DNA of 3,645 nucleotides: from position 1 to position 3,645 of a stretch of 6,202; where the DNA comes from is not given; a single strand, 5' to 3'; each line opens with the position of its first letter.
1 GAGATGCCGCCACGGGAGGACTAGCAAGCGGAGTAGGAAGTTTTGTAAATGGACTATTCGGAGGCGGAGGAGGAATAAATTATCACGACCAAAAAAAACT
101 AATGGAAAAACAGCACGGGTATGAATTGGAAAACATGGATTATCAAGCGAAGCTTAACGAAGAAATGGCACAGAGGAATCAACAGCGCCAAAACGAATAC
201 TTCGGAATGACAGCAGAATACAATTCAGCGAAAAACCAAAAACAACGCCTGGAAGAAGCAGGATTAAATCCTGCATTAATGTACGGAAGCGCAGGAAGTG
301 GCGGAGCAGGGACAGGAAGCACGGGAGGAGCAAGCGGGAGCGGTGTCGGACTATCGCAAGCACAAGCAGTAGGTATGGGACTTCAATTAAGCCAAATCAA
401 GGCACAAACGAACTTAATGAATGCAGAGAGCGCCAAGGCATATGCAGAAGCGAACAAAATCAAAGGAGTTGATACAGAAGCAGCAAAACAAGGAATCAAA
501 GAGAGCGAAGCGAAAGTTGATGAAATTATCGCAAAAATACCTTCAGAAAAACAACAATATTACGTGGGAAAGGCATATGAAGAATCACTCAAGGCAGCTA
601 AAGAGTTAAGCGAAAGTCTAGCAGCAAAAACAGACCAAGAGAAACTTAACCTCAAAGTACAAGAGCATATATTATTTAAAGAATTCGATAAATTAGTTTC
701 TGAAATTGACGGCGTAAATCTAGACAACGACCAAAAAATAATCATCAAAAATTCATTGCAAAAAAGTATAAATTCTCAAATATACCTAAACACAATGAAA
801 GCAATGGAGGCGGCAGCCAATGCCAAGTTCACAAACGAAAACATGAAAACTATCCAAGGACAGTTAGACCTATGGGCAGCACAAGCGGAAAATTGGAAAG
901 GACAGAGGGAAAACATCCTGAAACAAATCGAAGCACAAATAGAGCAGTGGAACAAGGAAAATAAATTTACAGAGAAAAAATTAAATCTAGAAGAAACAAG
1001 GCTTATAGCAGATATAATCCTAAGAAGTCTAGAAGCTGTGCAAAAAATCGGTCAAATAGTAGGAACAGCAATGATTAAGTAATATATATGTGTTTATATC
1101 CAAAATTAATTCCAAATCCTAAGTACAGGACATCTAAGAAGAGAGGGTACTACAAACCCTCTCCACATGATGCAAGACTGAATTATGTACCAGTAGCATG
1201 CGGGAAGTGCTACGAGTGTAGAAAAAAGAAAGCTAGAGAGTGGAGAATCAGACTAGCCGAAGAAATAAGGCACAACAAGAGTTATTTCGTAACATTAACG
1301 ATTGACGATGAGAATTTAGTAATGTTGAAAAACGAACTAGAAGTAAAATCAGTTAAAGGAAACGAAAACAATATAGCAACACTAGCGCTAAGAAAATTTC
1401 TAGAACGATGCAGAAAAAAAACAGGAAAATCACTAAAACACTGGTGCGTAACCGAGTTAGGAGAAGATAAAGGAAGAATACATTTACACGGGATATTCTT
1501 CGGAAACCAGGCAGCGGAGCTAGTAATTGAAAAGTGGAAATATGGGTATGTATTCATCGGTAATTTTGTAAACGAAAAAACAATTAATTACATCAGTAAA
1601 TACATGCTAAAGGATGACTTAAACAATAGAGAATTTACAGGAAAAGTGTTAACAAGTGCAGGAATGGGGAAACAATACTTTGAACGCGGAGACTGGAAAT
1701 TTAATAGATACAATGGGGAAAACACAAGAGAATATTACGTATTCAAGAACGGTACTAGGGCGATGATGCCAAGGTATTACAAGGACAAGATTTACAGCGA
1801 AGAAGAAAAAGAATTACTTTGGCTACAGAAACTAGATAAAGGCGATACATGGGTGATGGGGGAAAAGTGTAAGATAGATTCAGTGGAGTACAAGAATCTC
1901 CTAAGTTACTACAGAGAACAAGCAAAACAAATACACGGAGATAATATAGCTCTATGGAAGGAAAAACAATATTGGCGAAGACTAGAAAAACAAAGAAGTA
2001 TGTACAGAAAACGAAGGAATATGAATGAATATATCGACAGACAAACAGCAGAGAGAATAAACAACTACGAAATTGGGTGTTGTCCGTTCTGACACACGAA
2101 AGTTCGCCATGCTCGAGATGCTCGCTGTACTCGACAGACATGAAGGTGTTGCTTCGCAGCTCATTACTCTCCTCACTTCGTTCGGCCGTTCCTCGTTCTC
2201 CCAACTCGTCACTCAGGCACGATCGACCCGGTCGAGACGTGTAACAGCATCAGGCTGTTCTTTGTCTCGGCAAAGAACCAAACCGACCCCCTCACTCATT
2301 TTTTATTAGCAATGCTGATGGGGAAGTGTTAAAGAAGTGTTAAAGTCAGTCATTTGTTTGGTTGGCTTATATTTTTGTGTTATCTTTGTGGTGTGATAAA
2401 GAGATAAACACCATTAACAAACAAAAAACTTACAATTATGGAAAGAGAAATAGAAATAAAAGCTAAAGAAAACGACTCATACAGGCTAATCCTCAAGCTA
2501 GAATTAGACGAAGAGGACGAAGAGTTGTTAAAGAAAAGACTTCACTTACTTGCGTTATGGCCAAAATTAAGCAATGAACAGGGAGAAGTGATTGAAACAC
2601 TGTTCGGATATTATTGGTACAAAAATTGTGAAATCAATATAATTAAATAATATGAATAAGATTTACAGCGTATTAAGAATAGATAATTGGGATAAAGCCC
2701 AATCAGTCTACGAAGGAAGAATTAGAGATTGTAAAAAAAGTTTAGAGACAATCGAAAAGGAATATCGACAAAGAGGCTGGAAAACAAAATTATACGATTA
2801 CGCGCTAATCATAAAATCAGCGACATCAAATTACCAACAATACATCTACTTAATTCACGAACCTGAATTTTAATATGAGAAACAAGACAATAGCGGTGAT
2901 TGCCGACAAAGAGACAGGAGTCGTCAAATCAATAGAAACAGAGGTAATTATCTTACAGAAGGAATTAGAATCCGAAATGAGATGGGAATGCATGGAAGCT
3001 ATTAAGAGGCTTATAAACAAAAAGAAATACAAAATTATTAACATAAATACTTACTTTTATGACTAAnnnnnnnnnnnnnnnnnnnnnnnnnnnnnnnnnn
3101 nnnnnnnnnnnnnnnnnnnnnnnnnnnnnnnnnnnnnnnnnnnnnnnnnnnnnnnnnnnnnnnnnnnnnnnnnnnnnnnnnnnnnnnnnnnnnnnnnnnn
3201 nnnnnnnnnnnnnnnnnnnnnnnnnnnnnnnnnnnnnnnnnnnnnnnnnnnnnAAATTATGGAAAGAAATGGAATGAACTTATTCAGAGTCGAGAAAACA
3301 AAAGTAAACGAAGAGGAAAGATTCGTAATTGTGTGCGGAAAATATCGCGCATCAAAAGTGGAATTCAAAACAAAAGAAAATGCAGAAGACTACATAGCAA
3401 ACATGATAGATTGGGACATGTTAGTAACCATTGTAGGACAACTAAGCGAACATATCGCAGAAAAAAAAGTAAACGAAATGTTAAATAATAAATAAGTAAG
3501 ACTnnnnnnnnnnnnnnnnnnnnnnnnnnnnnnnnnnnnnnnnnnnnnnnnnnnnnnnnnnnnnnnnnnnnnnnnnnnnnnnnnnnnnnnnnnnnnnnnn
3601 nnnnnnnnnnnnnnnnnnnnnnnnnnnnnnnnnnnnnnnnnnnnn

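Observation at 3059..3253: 64-aa signal-peptide/TM protein with lipobox-like LQAC, a candidate single-gene lysis or exclusion factor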

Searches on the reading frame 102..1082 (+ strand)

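Call 4: search_protein_families(library=phrogs, proteins=[window:102-1082:+], max_evalue=1)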
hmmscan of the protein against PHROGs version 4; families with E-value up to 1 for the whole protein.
window:102-1082:+ (326 aa): 5 families
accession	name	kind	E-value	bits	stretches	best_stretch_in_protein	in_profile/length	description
phrog_8689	-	tail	6e-09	37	1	13-236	30-277/327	pilot protein for DNA ejection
phrog_31272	-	tail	1e-05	25.7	1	10-132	37-163/294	pilot protein for DNA ejection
phrog_11693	-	tail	0.00028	22.1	1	25-170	35-189/228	pilot protein for DNA ejection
phrog_35928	-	tail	0.034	14.9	1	23-82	74-124/172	pilot protein for DNA ejection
phrog_8693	-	tail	0.44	11.4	0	26-290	31-222/258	pilot protein for DNA ejection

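Call 5: search_protein_families(library=pfam, proteins=[window:102-1082:+], max_evalue=1)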
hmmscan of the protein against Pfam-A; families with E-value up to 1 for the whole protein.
window:102-1082:+ (326 aa): 2 families
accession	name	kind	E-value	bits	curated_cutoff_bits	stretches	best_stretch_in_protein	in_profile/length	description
PF08377.15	MAP2_projctn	-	0.01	14.4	27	1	99-177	700-777/1134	MAP2/Tau projection domain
PF10256.14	Erf4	-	0.44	11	29.3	0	219-298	25-106/116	Golgin subfamily A member 7/ERF4 family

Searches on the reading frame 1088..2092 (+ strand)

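Call 4: search_protein_families(library=phrogs, proteins=[window:1088-2092:+], max_evalue=1)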
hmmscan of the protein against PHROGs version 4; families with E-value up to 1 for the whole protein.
window:1088-2092:+ (334 aa): 4 families
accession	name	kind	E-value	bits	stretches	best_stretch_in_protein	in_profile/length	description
phrog_942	-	DNA, RNA and nucleotide metabolism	9e-36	125.2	1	1-290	60-328/501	replication initiation protein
phrog_29197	-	unknown function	3.6e-12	47.6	1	33-138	59-168/187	-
phrog_713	-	DNA, RNA and nucleotide metabolism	0.0002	21.3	1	47-138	99-191/432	DNA replication initiation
phrog_1334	-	unknown function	0.099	13.4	1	90-127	24-60/69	-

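Call 5: search_protein_families(library=pfam, proteins=[window:1088-2092:+], max_evalue=1)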
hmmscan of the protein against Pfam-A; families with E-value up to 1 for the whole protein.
window:1088-2092:+ (334 aa): 2 families
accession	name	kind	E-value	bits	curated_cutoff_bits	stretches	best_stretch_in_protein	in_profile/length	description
PF23343.2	REP_ORF2-G2P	-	9.1e-14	52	27.8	1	66-176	2-98/99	Replication-associated protein ORF2/G2P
PF01298.24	TbpB_B_D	-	0.19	12.7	26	0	128-145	88-105/126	C-lobe and N-lobe beta barrels of Tf-binding protein B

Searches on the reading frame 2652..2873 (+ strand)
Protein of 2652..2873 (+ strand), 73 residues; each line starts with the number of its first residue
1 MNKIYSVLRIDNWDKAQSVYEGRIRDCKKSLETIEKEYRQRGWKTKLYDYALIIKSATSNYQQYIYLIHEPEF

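Call 4: search_protein_families(library=phrogs, proteins=[window:2652-2873:+], max_evalue=1)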
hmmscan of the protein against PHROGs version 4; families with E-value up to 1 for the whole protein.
window:2652-2873:+ (73 aa): 1 family
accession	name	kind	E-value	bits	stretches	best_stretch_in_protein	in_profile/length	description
phrog_22675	-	unknown function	0.4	11.8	0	14-30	27-45/56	-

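Call 5: search_protein_families(library=pfam, proteins=[window:2652-2873:+], max_evalue=1)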
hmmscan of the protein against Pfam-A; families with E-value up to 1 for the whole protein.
window:2652-2873:+ (73 aa): 2 families
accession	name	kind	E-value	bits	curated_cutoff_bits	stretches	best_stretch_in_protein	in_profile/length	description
PF21126.3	KATNA1_MIT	-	0.0091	16.1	23.1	1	11-44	15-48/64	Katanin p60 subunit A1, MIT domain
PF15188.11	CCDC-167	-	0.083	13.6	27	1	21-63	10-56/84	Coiled-coil domain-containing protein 167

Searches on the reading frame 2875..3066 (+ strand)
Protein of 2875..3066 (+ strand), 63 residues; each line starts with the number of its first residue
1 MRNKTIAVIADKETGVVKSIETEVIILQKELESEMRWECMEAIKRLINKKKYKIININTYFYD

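Call 4: search_protein_families(library=phrogs, proteins=[window:2875-3066:+], max_evalue=1)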
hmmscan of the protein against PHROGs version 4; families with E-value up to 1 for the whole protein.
window:2875-3066:+ (63 aa): 1 family
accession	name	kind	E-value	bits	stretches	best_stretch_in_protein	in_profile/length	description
phrog_36063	-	unknown function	0.038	15.3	1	28-58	87-117/120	-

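Call 5: search_protein_families(library=pfam, proteins=[window:2875-3066:+], max_evalue=1)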
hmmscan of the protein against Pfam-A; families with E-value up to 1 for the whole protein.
window:2875-3066:+ (63 aa): 1 family
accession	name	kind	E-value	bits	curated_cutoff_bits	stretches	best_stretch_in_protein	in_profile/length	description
PF01990.22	ATP-synt_F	-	0.043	14.6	23.5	1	6-61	1-51/91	ATP synthase (F/14-kDa) subunit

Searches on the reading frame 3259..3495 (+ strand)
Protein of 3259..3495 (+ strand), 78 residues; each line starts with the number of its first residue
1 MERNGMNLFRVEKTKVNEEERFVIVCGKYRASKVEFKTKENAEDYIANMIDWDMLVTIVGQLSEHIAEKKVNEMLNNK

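Call 4: search_protein_families(library=phrogs, proteins=[window:3259-3495:+], max_evalue=1)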
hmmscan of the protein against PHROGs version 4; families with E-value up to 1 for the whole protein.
window:3259-3495:+ (78 aa): 2 families
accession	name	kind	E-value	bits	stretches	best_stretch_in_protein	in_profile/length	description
phrog_37975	-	unknown function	0.0057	17.6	1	13-72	48-106/231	-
phrog_38800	-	unknown function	0.18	13.1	1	27-71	35-80/100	-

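Call 5: search_protein_families(library=pfam, proteins=[window:3259-3495:+], max_evalue=1)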
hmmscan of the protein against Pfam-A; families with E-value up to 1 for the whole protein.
window:3259-3495:+ (78 aa): 1 family
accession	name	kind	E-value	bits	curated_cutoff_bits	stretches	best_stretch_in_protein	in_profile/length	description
PF03853.21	YjeF_N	-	0.18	12.2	24.9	1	1-28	5-34/169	YjeF-related protein N-terminus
